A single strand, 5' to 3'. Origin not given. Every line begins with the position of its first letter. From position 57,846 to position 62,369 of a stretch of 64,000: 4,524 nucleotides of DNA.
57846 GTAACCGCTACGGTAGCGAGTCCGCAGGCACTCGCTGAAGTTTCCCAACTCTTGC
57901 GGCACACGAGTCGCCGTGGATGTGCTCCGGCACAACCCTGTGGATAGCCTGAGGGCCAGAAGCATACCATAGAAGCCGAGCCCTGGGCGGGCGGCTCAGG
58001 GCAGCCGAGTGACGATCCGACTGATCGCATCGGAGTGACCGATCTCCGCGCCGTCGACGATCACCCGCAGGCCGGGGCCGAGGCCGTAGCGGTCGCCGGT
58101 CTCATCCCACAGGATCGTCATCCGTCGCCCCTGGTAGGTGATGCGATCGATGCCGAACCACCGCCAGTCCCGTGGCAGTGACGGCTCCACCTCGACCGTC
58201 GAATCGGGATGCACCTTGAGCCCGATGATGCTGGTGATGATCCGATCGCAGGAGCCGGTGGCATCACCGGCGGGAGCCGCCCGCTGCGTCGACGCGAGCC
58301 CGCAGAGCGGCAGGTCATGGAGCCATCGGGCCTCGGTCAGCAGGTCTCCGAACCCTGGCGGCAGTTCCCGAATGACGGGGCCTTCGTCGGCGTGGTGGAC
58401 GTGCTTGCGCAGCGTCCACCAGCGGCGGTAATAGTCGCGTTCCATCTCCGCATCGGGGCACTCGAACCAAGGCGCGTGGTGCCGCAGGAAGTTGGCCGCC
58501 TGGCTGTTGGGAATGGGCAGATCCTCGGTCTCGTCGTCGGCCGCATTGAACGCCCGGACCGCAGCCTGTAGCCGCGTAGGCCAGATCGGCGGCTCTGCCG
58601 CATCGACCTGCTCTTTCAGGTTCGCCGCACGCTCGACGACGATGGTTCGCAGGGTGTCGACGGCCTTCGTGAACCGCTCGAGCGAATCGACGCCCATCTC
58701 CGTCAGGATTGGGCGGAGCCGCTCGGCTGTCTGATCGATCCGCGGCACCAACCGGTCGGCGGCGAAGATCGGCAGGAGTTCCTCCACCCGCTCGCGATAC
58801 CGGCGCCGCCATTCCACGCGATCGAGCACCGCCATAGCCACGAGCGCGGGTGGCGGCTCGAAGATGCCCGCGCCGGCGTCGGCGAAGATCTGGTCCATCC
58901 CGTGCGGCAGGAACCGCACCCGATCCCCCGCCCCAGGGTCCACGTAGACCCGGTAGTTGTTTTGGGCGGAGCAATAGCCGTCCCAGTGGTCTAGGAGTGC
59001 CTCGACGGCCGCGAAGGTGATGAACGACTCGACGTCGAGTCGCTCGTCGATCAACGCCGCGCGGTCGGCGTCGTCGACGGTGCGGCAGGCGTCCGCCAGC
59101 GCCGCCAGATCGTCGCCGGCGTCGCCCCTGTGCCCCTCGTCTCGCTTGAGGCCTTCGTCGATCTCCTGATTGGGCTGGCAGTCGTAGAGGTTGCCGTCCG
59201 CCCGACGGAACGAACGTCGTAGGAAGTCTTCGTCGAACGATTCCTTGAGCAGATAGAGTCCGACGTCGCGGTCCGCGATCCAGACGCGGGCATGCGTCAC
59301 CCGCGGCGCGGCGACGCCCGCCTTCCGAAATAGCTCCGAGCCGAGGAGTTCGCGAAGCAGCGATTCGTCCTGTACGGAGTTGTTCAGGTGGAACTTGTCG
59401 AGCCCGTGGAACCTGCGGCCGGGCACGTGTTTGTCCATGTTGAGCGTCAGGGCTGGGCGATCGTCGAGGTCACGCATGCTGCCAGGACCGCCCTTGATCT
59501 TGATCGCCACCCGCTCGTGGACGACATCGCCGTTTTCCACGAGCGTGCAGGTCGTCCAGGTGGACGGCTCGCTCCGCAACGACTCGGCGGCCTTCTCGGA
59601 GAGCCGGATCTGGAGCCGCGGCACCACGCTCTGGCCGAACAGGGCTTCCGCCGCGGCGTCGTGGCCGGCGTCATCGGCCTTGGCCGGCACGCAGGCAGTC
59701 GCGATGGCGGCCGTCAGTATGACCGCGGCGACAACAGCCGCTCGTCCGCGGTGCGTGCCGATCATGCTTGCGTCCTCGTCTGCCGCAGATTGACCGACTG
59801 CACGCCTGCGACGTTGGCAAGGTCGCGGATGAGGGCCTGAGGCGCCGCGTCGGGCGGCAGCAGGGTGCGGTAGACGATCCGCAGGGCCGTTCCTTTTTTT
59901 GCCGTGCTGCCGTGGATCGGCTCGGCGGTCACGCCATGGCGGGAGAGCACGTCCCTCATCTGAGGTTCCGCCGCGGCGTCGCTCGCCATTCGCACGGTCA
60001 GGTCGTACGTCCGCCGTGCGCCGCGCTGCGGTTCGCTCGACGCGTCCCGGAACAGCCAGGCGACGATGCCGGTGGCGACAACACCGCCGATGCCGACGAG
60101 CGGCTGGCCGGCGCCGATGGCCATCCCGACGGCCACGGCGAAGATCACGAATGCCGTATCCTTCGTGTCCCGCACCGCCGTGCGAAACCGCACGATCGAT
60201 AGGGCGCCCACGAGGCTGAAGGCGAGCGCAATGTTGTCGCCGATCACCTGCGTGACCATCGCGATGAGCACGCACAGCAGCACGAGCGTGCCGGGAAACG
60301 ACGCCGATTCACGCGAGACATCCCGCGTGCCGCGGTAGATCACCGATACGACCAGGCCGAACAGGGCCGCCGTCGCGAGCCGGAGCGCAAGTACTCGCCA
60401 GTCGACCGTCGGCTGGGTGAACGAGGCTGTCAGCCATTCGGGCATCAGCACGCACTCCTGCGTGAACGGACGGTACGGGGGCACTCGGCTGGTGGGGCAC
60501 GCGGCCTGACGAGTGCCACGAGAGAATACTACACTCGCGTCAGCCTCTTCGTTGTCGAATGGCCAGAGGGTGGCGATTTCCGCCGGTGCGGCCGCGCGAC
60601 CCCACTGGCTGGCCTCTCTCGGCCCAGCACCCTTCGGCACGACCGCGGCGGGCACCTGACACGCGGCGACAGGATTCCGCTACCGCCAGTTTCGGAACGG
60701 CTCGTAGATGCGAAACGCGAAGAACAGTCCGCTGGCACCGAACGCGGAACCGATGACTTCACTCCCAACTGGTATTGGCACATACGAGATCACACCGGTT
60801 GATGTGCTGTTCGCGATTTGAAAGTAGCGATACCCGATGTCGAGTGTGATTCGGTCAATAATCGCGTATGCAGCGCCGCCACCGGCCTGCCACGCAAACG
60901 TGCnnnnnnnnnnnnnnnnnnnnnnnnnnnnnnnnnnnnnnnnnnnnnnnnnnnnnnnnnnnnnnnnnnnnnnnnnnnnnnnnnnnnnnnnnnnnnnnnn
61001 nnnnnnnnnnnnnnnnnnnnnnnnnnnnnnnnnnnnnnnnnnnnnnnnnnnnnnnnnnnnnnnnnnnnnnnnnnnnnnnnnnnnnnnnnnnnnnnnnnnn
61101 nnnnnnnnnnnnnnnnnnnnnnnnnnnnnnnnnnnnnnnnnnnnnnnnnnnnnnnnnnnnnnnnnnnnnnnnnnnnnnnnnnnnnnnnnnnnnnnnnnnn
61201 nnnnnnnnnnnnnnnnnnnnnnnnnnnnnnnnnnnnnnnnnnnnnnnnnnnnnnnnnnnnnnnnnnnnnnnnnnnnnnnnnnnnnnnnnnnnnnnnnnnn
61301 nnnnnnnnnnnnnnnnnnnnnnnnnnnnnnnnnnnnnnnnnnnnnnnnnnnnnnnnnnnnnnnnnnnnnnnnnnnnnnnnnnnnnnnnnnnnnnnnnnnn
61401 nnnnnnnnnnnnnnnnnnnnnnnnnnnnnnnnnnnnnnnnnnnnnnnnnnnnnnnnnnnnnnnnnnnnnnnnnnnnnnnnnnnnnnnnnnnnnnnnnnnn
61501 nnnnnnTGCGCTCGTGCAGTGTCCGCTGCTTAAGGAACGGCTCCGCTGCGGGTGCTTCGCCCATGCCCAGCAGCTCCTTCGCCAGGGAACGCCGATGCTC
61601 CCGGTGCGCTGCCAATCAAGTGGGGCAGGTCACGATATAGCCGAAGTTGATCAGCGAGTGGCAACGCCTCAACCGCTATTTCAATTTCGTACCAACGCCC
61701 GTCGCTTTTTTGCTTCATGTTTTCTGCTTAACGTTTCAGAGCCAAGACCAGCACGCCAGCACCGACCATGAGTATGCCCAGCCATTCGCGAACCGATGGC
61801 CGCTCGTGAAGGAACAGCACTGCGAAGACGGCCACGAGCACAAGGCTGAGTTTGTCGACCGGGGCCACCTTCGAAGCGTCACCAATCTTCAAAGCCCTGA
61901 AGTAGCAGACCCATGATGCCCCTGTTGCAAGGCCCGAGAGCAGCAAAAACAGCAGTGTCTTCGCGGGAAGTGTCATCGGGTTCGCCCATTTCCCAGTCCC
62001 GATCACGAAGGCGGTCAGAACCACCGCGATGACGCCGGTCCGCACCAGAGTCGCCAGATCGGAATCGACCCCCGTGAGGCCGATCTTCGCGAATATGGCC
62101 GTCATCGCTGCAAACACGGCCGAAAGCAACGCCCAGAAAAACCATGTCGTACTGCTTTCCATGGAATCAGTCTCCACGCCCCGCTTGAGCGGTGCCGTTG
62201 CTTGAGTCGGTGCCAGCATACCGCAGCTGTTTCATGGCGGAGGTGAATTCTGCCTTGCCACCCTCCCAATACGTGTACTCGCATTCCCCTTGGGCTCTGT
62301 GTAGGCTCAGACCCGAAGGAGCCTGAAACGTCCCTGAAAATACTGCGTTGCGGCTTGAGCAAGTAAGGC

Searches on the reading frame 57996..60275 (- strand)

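Call 8: search_protein_families(library=pfam, proteins=[window:57996-60275:-], max_evalue=0.01)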
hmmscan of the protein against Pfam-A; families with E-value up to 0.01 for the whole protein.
window:57996-60275:- (759 aa): 2 families
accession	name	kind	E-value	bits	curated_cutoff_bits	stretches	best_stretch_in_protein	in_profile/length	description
PF08757.17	CotH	-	4.7e-38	131.9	23.8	1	258-551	1-320/322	CotH kinase protein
PF03633.20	Glyco_hydro_65C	-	2.6e-08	33.9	22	1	691-745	5-60/62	Glycosyl hydrolase family 65, C-terminal domain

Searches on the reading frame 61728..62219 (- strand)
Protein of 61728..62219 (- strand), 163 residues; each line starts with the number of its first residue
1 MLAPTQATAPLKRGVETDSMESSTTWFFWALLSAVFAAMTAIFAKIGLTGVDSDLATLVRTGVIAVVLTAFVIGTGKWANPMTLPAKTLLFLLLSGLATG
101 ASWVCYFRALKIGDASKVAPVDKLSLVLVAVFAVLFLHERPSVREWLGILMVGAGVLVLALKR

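Call 8: search_protein_families(library=pfam, proteins=[window:61728-62219:-], max_evalue=0.01)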
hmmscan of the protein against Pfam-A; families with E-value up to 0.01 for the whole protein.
window:61728-62219:- (163 aa): 2 families
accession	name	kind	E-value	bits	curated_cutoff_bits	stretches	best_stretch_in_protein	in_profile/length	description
PF00892.27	EamA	-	1.7e-23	83.9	28.2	1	25-160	2-134/135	EamA-like transporter family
PF05653.20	Mg_trans_NIPA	-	0.00043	20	26.2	1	95-159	54-119/295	Magnesium transporter NIPA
